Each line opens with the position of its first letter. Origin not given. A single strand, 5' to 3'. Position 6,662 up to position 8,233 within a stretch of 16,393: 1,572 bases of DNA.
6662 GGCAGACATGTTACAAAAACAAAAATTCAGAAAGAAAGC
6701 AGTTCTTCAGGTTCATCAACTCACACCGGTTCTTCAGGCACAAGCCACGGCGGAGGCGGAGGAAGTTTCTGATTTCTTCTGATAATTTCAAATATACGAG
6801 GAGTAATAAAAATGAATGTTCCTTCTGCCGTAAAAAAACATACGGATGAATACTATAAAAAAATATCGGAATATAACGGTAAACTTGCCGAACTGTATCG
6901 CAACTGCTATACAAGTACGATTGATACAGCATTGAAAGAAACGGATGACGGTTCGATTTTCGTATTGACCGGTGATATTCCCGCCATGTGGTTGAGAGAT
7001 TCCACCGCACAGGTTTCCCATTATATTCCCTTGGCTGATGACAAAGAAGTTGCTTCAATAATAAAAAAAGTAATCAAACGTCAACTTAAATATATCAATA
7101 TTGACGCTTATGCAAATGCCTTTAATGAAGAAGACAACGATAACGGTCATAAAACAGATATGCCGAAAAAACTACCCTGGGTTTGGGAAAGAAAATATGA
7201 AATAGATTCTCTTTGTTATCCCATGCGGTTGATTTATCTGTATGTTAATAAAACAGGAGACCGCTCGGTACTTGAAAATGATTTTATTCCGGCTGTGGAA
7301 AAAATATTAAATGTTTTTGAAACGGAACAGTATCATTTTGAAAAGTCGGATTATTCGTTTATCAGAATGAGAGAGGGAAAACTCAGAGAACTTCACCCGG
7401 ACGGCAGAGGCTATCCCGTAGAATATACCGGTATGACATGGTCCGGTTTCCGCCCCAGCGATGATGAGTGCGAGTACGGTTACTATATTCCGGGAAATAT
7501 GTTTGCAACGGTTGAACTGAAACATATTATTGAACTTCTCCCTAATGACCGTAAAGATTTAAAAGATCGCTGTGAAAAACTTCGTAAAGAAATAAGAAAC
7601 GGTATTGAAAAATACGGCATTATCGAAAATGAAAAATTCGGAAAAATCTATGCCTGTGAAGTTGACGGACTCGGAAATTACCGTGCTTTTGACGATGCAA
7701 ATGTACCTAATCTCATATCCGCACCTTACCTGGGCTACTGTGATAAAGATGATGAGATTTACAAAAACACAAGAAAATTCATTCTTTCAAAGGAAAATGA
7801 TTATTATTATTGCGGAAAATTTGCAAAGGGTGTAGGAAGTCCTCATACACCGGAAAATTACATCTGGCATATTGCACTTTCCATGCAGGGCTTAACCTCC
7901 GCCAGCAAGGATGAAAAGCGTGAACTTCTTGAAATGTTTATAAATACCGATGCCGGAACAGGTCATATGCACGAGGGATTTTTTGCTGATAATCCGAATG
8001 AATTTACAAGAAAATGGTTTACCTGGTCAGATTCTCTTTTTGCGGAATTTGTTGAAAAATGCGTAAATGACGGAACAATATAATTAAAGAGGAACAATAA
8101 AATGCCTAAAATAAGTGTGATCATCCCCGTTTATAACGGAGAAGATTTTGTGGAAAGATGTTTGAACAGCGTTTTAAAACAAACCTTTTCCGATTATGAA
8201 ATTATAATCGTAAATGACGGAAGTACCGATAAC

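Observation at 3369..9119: No terminator between the SPFH module and the GH125 and GT2 genes, giving a possible five-gene transcription unit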

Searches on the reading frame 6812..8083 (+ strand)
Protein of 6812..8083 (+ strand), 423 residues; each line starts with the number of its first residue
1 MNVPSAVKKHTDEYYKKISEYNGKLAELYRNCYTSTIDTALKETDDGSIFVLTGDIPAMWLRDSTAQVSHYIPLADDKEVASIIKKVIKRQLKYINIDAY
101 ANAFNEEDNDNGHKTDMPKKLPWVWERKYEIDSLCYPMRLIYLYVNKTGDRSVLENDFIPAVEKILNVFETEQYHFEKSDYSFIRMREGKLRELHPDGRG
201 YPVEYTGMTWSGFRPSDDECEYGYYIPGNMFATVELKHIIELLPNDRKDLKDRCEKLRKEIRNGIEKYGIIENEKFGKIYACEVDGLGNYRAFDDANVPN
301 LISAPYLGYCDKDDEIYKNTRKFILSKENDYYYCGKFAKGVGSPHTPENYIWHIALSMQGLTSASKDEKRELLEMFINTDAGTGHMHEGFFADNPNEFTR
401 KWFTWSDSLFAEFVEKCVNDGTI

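Call 4: search_protein_families(library=pfam, proteins=[window:6812-8083:+])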
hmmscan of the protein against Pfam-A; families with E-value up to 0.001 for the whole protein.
window:6812-8083:+ (423 aa): 1 family
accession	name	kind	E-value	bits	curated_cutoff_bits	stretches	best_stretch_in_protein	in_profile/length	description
PF06824.17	Glyco_hydro_125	-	2e-148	495.1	23.4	1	24-414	3-413/414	Metal-independent alpha-mannosidase (GH125)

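Call 12: find_encoding_contigs(protein=window:6812-8083:+, flank=10000, max_places=10)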
Protein window:6812-8083:+ (423 aa): no gene with exactly this product is on record in the collection.

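Call 14: find_related_loci(query=window:6812-8080:+, collection=genome_contigs, flank=10000)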
Query window:6812-8080:+ (423 aa) in genome_contigs; peptide patterns used: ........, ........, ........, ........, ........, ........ (x = any residue, [..] = any of these).
30 stretches matched a pattern; 8 encode a relative of the query (tblastn E <= 1e-3); 8 distinct loci.
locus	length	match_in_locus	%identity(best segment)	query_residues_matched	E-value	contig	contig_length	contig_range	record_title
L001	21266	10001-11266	54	1-420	2e-153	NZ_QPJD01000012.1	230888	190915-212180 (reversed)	Paenibacillus prosopidis strain CECT 7506 Ga0244617_112, whole genome shotgun sequence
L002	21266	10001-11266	54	1-420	3e-153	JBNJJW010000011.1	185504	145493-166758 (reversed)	MAG: Bacillota bacterium isolate BLK80-1 11, whole genome shotgun sequence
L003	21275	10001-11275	53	1-423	6e-152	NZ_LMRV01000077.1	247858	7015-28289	Paenibacillus sp. Soil522 contig_6, whole genome shotgun sequence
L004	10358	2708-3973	52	1-420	1e-150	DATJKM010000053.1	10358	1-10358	MAG TPA_asm: Candidatus Udaeobacter sp. isolate SMAG_U15593 k141_46717, whole genome shotgun sequence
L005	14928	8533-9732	57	16-411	2e-150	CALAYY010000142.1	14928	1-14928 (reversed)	MAG TPA_asm: uncultured Clostridia bacterium isolate SRR1562009_bin.129_CONCOCT_v1.1_MAG genome assembly, contig: ERZ724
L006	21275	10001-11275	52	1-423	1e-148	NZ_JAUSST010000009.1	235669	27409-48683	Paenibacillus harenae strain CC479 Ga0466903_09, whole genome shotgun sequence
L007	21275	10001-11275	53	1-423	1e-148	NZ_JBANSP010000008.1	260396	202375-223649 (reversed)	Paenibacillus sp. YIM B09110 Scaffold8, whole genome shotgun sequence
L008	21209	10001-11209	54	21-420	2e-148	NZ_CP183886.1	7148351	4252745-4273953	Candidatus Pristimantibacillus sp. PTI5 chromosome, complete genome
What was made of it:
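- Tried and rejected: (2) The genome_contigs scan with GH125 returned only 8 distant loci (52-57% identity, mostly Paenibacillus), so no close GTDB relative was found by this method (call 14).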

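Call 17: find_homologous_proteins(query=window:6812-8080:+, max_evalue=1e-50)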
Query window:6812-8080:+ (423 aa): 7975 proteins with E <= 1e-50 among 8000 candidates; the best 120 are listed.
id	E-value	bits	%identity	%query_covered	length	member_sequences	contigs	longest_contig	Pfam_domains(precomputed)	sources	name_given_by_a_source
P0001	1.6e-295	998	100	100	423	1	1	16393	PF06824.18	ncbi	-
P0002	5.9e-215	732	73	100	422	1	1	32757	PF06824.18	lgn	-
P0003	2.5e-182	625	64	100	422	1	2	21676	PF06824.18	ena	-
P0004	5.7e-176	604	62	100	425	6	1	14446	PF06824.18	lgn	-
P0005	6.1e-176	604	62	100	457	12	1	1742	PF06824.18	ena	-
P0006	3.0e-175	601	60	99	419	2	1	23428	PF06824.18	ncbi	-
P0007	8.2e-175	600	61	100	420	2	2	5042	PF06824.18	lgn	-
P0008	1.9e-174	599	61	100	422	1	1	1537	PF06824.18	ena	-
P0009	7.7e-174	597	60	100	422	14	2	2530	PF06824.18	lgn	-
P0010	8.8e-174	597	61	100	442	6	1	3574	PF06824.18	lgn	-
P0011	2.1e-173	595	60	100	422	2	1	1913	PF06824.18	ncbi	-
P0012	2.5e-173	595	62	99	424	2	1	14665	PF06824.18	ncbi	-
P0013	2.6e-173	595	59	100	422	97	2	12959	PF06824.18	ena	-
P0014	3.3e-173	595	61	100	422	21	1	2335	PF06824.18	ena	-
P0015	5.9e-173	594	62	100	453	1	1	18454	PF06824.18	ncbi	-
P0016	6.9e-173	594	62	100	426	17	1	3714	PF06824.18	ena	-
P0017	7.3e-173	594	62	100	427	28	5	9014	PF06824.18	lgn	-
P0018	1.1e-172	593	61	100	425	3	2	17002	PF06824.18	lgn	-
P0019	1.9e-172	592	60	100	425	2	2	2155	PF06824.18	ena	-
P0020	2.3e-172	592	61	99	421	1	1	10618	PF06824.18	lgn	-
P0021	2.5e-172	592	62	99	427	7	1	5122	PF06824.18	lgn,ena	-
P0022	2.9e-172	592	62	100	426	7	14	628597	PF06824.18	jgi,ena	-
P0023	4.8e-172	591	62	100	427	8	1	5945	PF06824.18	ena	-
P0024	8.0e-172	590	62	99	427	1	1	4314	PF06824.18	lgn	-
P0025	1.4e-171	589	60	100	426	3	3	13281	PF06824.18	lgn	-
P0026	2.1e-171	589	62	100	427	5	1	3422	PF06824.18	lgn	-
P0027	2.2e-171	589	60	100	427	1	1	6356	PF06824.18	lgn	-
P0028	2.5e-171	588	61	100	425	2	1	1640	PF06824.18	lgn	-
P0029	3.5e-171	588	61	100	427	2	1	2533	PF06824.18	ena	-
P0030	3.6e-171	588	59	100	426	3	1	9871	PF06824.18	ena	-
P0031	3.8e-171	588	61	100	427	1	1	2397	PF06824.18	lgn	-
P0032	4.2e-171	588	61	100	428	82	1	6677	PF06824.18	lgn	-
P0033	4.4e-171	588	61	100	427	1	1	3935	PF06824.18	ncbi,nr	ncbi:MAG: glycoside hydrolase family 125 protein [Oscillospiraceae bacterium]|nr:glycoside hydrolase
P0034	4.9e-171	588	60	100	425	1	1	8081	PF06824.18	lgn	-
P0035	5.2e-171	587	61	100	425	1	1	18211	PF06824.18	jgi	-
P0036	5.3e-171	587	60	100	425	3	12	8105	PF06824.18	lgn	-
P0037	5.6e-171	587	61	100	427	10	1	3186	PF06824.18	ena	-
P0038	6.9e-171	587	60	100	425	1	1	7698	PF06824.18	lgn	-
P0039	7.7e-171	587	61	100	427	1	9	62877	PF06824.18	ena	-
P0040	8.1e-171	587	61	100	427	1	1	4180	PF06824.18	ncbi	-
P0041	8.4e-171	587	61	100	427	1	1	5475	PF06824.18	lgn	-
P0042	1.0e-170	586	58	100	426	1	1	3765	PF06824.18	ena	-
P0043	1.1e-170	586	61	100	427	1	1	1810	PF06824.18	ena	-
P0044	1.1e-170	586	60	100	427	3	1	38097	PF06824.18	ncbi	-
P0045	1.2e-170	586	61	100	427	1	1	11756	PF06824.18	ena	-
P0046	1.2e-170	586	61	100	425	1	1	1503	PF06824.18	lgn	-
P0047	1.2e-170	586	59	100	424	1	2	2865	PF06824.18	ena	-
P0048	1.3e-170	586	59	100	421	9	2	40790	PF06824.18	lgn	-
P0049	1.4e-170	586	62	100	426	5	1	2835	PF06824.18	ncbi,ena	-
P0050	1.6e-170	586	60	100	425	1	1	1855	PF06824.18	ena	-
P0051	1.8e-170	586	57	100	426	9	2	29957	PF06824.18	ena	-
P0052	1.9e-170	586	60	100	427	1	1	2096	PF06824.18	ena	-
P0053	2.1e-170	585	61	100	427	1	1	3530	PF06824.18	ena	-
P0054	2.2e-170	585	61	100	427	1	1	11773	PF06824.18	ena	-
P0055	2.2e-170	585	61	100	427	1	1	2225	PF06824.18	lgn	-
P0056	2.7e-170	585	61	100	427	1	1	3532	PF06824.18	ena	-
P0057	2.9e-170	585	60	100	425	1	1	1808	PF06824.18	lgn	-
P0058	3.1e-170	585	60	100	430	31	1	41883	PF06824.18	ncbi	-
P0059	3.9e-170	585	61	100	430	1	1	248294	PF06824.18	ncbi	-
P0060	4.1e-170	584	61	100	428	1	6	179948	PF06824.18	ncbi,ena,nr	ncbi:MAG: glycoside hydrolase family 125 protein [Clostridia bacterium]|nr:glycoside hydrolase famil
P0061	6.1e-170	584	59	100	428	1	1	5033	PF06824.18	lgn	-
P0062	6.1e-170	584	59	100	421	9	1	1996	PF06824.18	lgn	-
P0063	7.3e-170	584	61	100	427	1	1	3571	PF06824.18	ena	-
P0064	7.5e-170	584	58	100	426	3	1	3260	PF06824.18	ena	-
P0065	9.0e-170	583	61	100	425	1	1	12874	PF06824.18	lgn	-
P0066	9.3e-170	583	61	100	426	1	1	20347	PF06824.18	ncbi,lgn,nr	ncbi:MAG: glycoside hydrolase family 125 protein [Eubacteriales bacterium]|nr:glycoside hydrolase fa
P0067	1.1e-169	583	61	100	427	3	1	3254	PF06824.18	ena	-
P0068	1.1e-169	583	61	99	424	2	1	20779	PF06824.18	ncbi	-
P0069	1.1e-169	583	61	99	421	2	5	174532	PF06824.18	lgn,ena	-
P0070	1.3e-169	583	61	100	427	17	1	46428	PF06824.18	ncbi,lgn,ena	-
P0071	1.3e-169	583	59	100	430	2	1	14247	PF06824.18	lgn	-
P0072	1.3e-169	583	61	100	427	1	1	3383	PF06824.18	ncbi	-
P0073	1.4e-169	583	60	100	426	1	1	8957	PF06824.18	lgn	-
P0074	1.4e-169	583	60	100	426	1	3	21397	PF06824.18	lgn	-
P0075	1.5e-169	583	61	100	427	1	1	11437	PF06824.18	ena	-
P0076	1.8e-169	582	60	100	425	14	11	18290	PF06824.18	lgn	-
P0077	1.8e-169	582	58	100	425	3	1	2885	PF06824.18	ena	-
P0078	2.0e-169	582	60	100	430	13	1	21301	PF06824.18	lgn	-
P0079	2.0e-169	582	59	100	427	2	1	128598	PF06824.18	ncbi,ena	-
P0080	2.0e-169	582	62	99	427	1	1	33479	PF06824.18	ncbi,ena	-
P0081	2.1e-169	582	61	100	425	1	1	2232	PF06824.18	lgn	-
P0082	2.2e-169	582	59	100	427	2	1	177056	PF06824.18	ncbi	-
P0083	2.2e-169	582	60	100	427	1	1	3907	PF06824.18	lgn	-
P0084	2.3e-169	582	61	100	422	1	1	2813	PF06824.18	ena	-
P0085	2.5e-169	582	60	100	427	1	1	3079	PF06824.18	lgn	-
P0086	2.6e-169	582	58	100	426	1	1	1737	PF06824.18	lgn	-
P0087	2.8e-169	582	61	99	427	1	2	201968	PF06824.18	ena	-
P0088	3.1e-169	582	61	100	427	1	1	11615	PF06824.18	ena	-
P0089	3.2e-169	582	60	100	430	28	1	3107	PF06824.18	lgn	-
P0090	5.1e-169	581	60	100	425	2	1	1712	PF06824.18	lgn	-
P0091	5.6e-169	581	58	100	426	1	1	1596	PF06824.18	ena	-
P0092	5.7e-169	581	58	100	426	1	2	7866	PF06824.18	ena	-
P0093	6.1e-169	581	60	100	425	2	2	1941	PF06824.18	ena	-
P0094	7.5e-169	580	62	99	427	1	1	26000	PF06824.18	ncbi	-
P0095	7.8e-169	580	58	100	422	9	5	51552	PF06824.18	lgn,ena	-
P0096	1.0e-168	580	60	100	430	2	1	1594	PF06824.18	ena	-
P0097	1.0e-168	580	58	100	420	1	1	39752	PF06824.18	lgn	-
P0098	1.2e-168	580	60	100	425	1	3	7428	PF06824.18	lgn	-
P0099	1.3e-168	580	58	100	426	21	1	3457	PF06824.18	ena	-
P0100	1.3e-168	579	60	100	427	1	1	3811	PF06824.18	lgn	-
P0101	1.4e-168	579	59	99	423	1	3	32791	PF06824.18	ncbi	-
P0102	1.4e-168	579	63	95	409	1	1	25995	PF06824.18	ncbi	-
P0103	1.5e-168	579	58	100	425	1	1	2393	PF06824.18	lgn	-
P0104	1.6e-168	579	58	100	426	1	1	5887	PF06824.18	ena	-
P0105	2.0e-168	579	60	100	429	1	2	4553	PF06824.18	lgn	-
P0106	3.2e-168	578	57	100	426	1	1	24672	PF06824.18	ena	-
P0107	3.4e-168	578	57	100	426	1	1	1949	PF06824.18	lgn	-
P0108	4.1e-168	578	59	100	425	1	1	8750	PF06824.18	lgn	-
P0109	4.8e-168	578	58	100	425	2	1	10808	PF06824.18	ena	-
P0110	5.2e-168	578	57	100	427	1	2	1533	PF06824.18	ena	-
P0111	5.4e-168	577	60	100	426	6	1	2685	PF06824.18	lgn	-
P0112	5.5e-168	577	59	100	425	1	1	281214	PF06824.18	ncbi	-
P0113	5.9e-168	577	58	100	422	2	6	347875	PF06824.18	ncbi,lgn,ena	-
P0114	6.4e-168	577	60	100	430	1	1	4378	PF06824.18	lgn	-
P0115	7.9e-168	577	59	100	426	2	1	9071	PF06824.18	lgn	-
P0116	1.3e-167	576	60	100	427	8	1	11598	PF06824.18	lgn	-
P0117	1.4e-167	576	58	100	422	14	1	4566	PF06824.18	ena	-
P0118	1.5e-167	576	57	100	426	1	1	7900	PF06824.18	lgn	-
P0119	1.7e-167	576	57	100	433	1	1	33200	PF06824.18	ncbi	-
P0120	1.7e-167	576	59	100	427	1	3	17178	PF06824.18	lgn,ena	-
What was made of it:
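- Tried and rejected: (1) An exact look-up of the window's GH125 translation found nothing (call 12), although the same protein is in the collection as P0001 from a 16,393-bp NCBI contig (call 17).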

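Call 18: find_encoding_contigs(protein=P0002, flank=10000, max_places=3)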
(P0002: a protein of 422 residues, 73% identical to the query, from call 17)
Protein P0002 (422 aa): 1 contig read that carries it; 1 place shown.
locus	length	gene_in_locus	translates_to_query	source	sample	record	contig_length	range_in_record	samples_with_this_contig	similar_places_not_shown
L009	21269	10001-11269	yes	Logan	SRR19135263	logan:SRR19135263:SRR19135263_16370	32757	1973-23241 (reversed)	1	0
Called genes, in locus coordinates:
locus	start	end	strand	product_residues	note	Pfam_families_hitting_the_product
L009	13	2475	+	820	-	PF18952:DUF5696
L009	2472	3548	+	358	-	PF00528:BPD_transp_1 (faint)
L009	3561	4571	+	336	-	PF00528:BPD_transp_1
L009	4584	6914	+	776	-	PF00722:Glyco_hydro_16, PF25171:Beta-prop_WDR36-Utp21_1st, PF24807:WD40_CDC20-Fz, PF24814:WD40_Prp19, PF25174:Beta-prop_THOC3, PF25175:Beta-prop_WDR5, PF13570:Beta-prop_ACSF4, PF23381:Beta-prop_IFT122_1st, +30 more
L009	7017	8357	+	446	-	PF01595:CNNM, PF00571:CBS (weak), PF03471:CorC_HlyC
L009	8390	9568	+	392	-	PF01996:F420_ligase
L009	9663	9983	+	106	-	-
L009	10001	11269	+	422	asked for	PF06824:Glyco_hydro_125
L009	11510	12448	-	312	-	PF00535:Glycos_transf_2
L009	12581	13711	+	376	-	-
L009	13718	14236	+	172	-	PF02075:RuvC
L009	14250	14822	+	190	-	PF01330:RuvA_N, PF14520:HHH_5, PF07499:RuvA_C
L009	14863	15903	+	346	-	PF05496:RuvB_N, PF13191:AAA_16 (faint), PF00004:AAA, PF07728:AAA_5, PF17864:AAA_lid_4, PF05491:WHD_RuvB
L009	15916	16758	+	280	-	PF10672:Methyltrans_SAM, PF09445:Methyltransf_15 (weak)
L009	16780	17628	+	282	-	PF00005:ABC_tran, PF02463:SMC_N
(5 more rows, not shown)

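Call 19: find_encoding_contigs(protein=P0003, flank=10000, max_places=3)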
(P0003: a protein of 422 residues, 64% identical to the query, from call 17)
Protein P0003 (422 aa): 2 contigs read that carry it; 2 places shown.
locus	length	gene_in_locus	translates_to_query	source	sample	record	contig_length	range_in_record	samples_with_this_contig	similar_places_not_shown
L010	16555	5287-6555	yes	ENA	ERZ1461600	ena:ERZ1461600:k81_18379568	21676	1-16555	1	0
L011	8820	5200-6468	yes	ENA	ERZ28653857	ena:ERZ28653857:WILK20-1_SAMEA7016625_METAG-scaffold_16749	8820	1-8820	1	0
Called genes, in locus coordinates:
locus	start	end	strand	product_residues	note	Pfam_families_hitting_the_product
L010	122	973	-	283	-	PF02645:DegV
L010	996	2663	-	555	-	PF00753:Lactamase_B, PF23023:Anti-Pycsar_Apyc1 (faint), PF12706:Lactamase_B_2 (weak), PF22505:RNase_J_b_CASP, PF07521:RMMBL, PF17770:RNase_J_C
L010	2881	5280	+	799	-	PF22666:Glyco_hydro_2_N2, PF00703:Glyco_hydro_2, PF17786:Mannosidase_ig, PF17753:Ig_mannosidase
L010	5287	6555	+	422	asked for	PF06824:Glyco_hydro_125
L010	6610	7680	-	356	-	-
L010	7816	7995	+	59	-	-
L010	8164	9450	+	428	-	PF13306:LRR_5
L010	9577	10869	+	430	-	PF13306:LRR_5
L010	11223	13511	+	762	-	PF01381:HTH_3, PF12844:HTH_19 (faint), PF13560:HTH_31 (weak), PF07883:Cupin_2, PF00501:AMP-binding, PF13193:AMP-binding_C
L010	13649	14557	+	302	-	PF06325:PrmA, PF05175:MTS, PF08241:Methyltransf_11 (weak), PF08242:Methyltransf_12 (weak), PF13649:Methyltransf_25, PF13847:Methyltransf_31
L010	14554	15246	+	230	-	PF01048:PNP_UDP_1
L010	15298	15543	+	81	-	-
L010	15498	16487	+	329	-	PF13280:WYL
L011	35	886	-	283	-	PF02645:DegV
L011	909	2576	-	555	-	PF00753:Lactamase_B, PF23023:Anti-Pycsar_Apyc1 (faint), PF12706:Lactamase_B_2 (weak), PF22505:RNase_J_b_CASP, PF07521:RMMBL, PF17770:RNase_J_C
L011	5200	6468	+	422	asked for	PF06824:Glyco_hydro_125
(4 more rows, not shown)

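Call 32: list_cluster_members(proteins=[P0001, P0121])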
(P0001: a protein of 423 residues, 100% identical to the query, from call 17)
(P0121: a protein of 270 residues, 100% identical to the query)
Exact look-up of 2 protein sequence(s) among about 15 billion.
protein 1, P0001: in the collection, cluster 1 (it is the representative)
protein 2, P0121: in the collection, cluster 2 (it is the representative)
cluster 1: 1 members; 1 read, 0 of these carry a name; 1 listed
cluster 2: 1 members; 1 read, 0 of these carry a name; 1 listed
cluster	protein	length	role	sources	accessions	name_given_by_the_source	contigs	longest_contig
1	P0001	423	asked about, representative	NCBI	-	-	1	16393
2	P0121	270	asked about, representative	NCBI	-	-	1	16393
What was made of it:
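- Tried and rejected: The cluster look-up gave no organism name (call 32).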

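Call 39: search_protein_families(library=ncbifam, proteins=[window:6812-8083:+], max_evalue=0.001)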
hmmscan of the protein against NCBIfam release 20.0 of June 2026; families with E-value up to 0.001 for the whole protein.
window:6812-8083:+ (423 aa): 0 families

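Call 45: search_solved_structures(query=window:6812-8080:+, show_alignments=1)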
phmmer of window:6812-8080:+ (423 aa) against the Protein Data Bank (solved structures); distinct sequences matched with E-value up to 0.001: 7.
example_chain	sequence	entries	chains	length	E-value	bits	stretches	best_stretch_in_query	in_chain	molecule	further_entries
2nvp_A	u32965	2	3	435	3.3e-148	497.4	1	22-419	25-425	Hypothetical protein | Alpha-1,6-mannosidase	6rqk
3qt3_A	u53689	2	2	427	1.2e-147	495.6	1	22-419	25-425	Putative uncharacterized protein CPE0426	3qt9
5m7i_A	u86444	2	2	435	1.5e-147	495.2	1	22-419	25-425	exo-alpha-1,6-mannosidase | 1,6-alpha-mannosidase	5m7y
3qpf_A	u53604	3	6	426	6.5e-121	407.5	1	7-414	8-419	Putative uncharacterized protein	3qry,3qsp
3p2c_A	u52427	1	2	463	7.4e-110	371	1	21-422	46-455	Putative glycosyl hydrolase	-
3on6_A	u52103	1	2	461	1.1e-109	370.4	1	21-422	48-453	Uncharacterized protein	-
2p0v_A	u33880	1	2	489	3.1e-107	362.3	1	17-422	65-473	Hypothetical protein BT3781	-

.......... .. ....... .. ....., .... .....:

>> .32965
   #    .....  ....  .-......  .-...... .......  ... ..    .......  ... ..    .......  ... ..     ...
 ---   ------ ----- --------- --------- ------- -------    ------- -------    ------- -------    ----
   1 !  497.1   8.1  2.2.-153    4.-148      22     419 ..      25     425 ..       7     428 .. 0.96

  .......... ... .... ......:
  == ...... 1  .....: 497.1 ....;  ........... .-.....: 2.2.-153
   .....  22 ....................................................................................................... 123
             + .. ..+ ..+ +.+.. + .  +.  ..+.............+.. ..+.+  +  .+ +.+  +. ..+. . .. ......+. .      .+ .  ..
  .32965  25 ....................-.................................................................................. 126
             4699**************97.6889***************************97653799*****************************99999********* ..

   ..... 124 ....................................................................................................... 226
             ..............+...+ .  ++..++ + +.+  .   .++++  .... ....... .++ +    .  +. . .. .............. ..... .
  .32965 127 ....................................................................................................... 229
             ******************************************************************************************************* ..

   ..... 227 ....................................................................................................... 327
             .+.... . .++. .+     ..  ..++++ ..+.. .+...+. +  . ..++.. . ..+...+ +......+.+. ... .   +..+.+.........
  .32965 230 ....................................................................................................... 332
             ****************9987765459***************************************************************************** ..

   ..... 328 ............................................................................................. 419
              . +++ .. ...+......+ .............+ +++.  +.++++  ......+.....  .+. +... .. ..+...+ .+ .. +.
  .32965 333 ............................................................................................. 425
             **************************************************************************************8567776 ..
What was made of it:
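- On Glycoside hydrolase family 125: 3.3e-148 to CpGH125 structures (call 45). The alignment in call 45 shows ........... and MHEGF conserved at those positions.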

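Call 53: find_encoding_contigs(protein=P0004, flank=7000, max_places=2)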
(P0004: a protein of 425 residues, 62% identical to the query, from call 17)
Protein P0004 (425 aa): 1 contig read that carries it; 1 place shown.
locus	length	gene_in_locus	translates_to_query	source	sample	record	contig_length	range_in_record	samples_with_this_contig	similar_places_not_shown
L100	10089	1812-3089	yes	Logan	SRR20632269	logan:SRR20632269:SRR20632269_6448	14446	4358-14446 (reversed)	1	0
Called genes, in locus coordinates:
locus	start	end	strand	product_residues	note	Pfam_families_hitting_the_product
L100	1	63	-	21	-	?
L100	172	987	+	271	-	PF02311:AraC_binding, PF12833:HTH_18, PF00165:HTH_AraC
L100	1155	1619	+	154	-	-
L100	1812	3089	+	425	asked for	PF06824:Glyco_hydro_125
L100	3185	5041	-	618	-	PF01373:Glyco_hydro_14 (faint), PF02449:Glyco_hydro_42 (weak)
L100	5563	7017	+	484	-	PF00295:Glyco_hydro_28 (weak)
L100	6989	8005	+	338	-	PF00356:LacI, PF13407:Peripla_BP_4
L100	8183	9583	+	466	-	PF03062:MBOAT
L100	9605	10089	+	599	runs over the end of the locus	PF01522:Polysacc_deac_1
